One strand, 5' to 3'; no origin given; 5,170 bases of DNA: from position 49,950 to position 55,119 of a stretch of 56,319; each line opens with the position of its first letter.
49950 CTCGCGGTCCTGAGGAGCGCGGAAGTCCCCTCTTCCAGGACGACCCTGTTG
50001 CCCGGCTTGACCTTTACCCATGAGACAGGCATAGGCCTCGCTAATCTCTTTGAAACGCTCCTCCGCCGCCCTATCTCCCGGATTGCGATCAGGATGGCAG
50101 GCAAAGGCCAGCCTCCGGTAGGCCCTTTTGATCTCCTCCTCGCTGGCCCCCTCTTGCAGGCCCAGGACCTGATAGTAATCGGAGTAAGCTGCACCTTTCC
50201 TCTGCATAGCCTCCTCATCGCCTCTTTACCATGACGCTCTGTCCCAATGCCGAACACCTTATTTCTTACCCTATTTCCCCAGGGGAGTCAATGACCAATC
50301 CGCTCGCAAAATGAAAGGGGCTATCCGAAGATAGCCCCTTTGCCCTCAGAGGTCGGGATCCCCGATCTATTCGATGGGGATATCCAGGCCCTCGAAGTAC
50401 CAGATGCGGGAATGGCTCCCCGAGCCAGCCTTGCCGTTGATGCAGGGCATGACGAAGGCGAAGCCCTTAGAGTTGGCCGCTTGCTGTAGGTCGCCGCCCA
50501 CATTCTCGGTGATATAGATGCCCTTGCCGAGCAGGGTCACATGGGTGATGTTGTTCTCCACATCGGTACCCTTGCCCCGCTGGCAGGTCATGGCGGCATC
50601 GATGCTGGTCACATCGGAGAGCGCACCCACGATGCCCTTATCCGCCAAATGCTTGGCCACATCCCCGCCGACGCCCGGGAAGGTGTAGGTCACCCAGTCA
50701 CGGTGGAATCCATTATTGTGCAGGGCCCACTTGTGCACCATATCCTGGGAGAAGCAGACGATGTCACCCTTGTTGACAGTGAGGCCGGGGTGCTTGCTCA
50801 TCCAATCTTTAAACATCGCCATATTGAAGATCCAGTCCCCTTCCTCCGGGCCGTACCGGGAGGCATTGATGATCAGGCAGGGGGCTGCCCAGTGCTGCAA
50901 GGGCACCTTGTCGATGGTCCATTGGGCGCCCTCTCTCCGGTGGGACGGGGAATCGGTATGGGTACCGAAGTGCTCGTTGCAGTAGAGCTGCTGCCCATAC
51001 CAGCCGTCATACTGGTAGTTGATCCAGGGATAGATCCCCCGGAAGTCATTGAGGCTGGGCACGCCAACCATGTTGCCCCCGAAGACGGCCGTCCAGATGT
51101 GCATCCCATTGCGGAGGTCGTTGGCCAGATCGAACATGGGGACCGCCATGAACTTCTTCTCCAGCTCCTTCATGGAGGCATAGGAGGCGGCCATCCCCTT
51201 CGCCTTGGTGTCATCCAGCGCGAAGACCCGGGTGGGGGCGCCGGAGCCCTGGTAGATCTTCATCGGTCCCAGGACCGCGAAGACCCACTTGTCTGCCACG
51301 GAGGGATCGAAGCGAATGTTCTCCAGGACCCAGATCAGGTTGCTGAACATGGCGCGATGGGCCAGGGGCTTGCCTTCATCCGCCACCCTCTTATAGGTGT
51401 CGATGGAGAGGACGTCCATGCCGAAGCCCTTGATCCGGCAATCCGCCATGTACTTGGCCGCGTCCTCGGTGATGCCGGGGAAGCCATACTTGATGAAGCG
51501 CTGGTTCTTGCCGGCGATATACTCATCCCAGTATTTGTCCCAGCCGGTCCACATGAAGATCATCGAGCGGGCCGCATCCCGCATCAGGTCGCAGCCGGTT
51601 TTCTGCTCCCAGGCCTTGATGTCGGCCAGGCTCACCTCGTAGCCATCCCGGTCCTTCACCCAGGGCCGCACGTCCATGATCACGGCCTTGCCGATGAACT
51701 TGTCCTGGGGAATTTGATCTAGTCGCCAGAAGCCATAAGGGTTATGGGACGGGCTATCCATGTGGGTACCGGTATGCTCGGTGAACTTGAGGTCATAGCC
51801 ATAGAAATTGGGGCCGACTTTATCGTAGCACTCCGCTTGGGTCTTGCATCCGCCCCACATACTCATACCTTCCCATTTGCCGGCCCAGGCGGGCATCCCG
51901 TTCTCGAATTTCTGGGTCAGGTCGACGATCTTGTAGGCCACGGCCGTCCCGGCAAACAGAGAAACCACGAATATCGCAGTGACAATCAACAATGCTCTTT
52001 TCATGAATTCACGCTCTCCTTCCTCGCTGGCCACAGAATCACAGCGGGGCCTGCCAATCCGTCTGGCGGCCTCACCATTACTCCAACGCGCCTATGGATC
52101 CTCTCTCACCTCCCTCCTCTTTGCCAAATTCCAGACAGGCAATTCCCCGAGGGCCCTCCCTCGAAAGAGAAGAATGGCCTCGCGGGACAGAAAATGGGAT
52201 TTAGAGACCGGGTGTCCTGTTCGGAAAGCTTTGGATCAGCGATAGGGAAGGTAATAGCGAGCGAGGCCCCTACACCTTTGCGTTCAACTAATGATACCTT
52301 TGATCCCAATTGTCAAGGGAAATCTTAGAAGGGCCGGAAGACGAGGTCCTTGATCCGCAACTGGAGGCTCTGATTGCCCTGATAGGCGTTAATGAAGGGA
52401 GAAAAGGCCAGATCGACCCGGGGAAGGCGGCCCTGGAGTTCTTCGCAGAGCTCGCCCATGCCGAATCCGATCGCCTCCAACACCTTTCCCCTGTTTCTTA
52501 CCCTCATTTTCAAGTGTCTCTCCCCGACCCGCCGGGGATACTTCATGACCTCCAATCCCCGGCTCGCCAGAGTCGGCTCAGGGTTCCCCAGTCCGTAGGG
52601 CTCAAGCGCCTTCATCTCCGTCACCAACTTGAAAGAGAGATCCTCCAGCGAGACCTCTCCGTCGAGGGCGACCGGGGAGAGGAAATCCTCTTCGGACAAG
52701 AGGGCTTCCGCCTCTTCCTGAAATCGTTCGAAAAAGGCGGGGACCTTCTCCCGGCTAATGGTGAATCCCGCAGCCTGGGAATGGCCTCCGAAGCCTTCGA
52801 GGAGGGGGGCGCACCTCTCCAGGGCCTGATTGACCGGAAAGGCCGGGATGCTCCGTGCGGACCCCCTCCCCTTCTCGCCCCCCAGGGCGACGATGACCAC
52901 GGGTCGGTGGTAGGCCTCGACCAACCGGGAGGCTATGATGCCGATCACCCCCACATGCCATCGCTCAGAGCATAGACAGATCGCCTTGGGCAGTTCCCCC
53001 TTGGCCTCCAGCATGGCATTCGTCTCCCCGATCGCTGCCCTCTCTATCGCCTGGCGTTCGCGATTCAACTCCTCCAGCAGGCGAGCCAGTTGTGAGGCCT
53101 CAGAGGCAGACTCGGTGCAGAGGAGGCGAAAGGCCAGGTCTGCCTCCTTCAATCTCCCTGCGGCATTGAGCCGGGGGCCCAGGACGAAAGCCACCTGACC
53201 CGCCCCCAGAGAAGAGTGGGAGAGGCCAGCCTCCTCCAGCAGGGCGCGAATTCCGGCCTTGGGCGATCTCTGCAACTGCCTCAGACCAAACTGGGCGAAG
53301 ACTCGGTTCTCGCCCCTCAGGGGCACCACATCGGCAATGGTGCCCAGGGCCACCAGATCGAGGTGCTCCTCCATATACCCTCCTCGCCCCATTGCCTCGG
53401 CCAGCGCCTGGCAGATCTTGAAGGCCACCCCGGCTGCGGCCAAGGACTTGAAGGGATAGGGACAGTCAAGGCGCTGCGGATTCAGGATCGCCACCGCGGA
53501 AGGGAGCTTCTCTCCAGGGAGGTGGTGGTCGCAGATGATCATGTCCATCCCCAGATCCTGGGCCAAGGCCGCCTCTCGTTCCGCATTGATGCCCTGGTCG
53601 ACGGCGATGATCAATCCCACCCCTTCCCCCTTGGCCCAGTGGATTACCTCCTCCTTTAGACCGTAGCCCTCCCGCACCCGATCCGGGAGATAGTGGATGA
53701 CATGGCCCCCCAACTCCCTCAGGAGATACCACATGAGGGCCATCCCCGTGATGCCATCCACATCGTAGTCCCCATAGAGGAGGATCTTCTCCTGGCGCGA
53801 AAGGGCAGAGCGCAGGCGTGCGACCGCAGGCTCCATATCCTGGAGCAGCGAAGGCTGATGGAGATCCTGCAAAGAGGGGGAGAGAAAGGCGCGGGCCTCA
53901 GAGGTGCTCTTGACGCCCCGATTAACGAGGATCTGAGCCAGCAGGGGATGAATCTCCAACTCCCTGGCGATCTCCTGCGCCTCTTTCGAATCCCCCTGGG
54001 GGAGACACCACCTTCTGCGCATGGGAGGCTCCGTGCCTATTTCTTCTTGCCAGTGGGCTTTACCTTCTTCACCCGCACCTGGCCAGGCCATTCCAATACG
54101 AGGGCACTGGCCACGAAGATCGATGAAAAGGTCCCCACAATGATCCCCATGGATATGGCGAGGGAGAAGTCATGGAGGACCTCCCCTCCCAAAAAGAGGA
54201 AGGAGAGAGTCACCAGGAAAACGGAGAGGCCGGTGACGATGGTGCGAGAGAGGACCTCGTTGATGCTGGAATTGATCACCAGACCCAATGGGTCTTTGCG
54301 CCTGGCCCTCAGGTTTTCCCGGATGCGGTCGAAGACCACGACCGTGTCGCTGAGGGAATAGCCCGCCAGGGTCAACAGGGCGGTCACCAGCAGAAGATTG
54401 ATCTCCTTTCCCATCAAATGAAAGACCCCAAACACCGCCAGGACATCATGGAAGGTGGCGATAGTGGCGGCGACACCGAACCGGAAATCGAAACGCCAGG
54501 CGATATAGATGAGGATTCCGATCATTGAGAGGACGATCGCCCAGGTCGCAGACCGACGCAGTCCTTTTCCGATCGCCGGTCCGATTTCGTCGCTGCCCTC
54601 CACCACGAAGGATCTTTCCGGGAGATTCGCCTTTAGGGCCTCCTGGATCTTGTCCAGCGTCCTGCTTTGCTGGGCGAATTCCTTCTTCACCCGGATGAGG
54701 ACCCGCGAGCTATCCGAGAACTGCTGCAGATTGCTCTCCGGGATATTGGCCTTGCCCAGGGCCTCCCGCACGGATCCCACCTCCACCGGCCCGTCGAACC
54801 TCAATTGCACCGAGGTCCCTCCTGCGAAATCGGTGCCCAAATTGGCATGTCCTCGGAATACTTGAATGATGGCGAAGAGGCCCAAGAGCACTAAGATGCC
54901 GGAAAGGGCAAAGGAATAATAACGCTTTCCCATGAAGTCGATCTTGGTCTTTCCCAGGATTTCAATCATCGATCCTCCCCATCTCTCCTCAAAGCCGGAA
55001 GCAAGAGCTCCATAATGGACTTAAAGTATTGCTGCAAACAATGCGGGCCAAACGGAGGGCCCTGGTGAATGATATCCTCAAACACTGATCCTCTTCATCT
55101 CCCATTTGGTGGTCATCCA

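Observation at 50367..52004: Exported two-domain cyclase/kynurenine-formamidase-family hydrolase as a stand-alone unit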

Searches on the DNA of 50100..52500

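Call 55: search_rna_families(source=window, start=50100, end=52500, threshold=evalue, max_evalue=1)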
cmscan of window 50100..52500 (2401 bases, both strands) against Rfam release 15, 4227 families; matches with E-value up to 1: 2.
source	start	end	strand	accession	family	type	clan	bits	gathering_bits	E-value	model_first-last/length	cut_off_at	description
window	51321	51385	-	RF01151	snoU82P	Gene; snRNA; snoRNA; CD-box;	-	18.7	42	0.084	1-55/55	no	Small nucleolar RNA U82P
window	51123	51218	-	RF01294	snoU89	Gene; snRNA; snoRNA; HACA-box;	CL00082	14.1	44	0.35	1-270/270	no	Small nucleolar RNA U89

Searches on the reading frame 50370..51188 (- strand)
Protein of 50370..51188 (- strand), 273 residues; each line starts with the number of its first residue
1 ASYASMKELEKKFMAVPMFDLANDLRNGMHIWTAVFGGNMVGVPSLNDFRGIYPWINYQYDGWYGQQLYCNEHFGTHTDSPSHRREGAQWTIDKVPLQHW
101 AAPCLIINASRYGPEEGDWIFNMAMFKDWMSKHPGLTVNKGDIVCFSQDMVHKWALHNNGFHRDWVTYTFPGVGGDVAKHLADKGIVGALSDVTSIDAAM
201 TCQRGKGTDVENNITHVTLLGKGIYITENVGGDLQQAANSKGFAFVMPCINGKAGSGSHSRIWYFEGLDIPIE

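Call 54: search_solved_structures(query=window:50370-51188:-, max_evalue=10, show_alignments=5)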
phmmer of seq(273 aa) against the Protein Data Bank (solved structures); distinct sequences matched with E-value up to 10: 8.
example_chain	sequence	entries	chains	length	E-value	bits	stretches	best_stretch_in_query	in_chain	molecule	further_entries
5nmp_A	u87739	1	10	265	3.6e-09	39.8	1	61-137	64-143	Isatin hydrolase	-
8f9x_A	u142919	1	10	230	7.2e-07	32.2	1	25-263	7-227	Cyclase family protein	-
5nnb_A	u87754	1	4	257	4.1e-06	29.7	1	61-135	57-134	isatin hydrolase A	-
5nna_A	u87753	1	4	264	4.4e-06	29.7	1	61-135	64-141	isatin hydrolase A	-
4j0n_A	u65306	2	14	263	2.9e-05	27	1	66-199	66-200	Isatin hydrolase B | Putative uncharacterized protein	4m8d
1r61_A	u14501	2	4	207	5.9e-05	26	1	69-229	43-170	metal-dependent hydrolase | Hydrolase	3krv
8hmo_A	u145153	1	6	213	0.0013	21.5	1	52-110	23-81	Metal-dependent hydrolase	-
4cob_A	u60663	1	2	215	0.46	13.2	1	70-109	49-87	KYNURENINE FORMAMIDASE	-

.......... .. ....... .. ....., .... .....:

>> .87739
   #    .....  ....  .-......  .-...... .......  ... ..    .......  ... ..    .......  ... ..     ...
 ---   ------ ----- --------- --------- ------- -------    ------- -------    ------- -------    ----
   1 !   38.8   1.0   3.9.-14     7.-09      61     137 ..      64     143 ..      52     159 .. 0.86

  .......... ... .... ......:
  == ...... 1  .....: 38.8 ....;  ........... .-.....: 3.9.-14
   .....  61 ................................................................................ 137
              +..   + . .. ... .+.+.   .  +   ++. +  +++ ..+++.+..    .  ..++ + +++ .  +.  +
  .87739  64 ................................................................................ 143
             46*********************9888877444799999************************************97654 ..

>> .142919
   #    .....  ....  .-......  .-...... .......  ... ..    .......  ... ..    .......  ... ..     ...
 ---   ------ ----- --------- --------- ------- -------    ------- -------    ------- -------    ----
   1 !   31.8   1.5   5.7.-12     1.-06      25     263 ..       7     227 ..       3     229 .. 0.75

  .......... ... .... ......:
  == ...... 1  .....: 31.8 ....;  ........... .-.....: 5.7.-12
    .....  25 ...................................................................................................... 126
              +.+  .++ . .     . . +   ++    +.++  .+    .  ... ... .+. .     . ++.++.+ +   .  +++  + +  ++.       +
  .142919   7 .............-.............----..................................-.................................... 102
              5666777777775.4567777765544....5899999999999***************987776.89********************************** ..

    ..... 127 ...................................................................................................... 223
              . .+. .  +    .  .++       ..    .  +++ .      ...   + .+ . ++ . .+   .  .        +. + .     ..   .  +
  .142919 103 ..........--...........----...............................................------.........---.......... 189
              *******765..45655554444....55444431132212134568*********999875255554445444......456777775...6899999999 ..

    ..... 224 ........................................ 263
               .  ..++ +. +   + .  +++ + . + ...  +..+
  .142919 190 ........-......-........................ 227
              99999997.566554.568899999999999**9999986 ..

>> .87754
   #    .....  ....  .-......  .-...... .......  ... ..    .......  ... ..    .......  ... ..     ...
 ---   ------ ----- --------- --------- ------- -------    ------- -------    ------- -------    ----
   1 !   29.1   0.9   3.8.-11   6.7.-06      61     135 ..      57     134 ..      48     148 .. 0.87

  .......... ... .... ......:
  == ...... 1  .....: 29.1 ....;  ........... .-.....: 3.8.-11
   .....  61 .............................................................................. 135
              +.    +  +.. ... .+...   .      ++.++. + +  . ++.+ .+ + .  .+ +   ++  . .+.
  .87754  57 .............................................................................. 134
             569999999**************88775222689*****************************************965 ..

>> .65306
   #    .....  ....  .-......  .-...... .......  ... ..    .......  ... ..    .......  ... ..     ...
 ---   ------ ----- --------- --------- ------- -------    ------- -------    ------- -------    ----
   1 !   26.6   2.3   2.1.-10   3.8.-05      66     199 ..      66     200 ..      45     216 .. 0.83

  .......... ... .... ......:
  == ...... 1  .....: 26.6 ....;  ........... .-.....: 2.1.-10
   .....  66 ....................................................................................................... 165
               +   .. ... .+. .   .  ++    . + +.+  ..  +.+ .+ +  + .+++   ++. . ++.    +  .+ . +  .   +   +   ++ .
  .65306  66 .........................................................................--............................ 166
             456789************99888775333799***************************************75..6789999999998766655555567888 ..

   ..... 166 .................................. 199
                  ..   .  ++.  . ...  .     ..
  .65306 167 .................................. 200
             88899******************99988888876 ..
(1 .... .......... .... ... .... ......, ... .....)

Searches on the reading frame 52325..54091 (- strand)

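Call 10: search_protein_families(library=pfam, proteins=[window:52325-54091:-], max_evalue=0.001)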
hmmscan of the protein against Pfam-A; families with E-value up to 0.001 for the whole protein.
window:52325-54091:- (588 aa): 3 families
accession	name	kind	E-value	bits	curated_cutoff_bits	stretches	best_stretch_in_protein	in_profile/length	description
PF17768.7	RecJ_OB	-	5.5e-28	97.6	27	1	476-582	1-107/107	RecJ OB domain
PF01368.27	DHH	-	1.3e-22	80.8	28.1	1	102-251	1-125/125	DHH family, N-terminal domain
PF02272.25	DHHA1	-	3.7e-15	56.7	25.9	1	373-461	7-100/102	DHHA1 domain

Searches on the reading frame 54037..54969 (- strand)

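Call 10: search_protein_families(library=pfam, proteins=[window:54037-54969:-], max_evalue=0.001)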
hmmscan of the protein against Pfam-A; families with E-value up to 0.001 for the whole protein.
window:54037-54969:- (310 aa): 3 families
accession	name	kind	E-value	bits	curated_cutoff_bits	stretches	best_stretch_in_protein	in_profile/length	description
PF02355.23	SecD_SecF_C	-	7.3e-57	192.3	20.5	1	120-294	12-186/189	Protein export membrane protein SecD/SecF, C-terminal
PF00873.25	ACR_tran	-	7.6e-06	24.4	28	1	138-289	334-484/1021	AcrB/AcrD/AcrF family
PF07549.19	Sec_GG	-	1.1e-05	25.3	20.3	1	43-62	9-28/28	SecD/SecF GG Motif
